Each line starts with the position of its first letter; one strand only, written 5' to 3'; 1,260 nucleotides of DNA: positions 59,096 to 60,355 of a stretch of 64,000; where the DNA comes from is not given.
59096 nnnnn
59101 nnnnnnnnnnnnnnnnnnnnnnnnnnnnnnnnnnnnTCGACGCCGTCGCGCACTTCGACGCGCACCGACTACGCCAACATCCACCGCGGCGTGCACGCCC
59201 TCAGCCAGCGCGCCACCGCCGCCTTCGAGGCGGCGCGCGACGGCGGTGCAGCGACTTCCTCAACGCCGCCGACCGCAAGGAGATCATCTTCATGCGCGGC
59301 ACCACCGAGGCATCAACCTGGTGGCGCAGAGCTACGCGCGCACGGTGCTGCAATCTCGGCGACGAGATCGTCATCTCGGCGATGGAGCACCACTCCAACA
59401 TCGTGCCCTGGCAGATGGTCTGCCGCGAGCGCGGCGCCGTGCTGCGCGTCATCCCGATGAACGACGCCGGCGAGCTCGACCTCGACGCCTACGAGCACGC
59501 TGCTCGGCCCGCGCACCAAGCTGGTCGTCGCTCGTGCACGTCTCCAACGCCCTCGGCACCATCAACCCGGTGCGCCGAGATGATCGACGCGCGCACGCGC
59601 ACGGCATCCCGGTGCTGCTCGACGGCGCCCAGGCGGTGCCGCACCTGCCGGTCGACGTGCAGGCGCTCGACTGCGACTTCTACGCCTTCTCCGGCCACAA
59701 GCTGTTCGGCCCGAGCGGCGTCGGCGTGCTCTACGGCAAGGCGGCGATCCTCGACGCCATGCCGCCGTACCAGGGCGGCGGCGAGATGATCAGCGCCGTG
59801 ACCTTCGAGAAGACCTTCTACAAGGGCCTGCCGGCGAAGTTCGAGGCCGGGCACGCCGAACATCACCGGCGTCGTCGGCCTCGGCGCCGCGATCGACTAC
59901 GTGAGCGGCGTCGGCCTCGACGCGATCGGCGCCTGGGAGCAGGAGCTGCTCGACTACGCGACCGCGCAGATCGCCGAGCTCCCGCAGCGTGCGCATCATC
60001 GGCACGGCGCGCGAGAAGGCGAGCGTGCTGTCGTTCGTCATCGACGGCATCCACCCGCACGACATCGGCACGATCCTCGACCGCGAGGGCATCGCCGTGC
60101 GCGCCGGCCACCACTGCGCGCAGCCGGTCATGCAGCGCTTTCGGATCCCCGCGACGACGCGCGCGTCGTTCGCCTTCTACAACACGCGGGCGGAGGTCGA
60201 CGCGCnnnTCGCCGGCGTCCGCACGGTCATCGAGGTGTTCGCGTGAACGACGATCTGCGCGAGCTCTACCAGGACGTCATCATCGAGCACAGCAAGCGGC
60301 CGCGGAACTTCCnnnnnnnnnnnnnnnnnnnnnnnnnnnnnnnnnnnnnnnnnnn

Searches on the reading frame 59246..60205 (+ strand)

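Call 12: search_protein_families(library=pfam, proteins=[window:59246-60205:+])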
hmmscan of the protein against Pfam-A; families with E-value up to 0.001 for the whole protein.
window:59246-60205:+ (320 aa): 1 family
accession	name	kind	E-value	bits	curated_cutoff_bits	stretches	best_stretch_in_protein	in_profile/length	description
PF00266.25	Aminotran_5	-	5e-40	138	21.5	1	95-202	144-251/371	Aminotransferase class-V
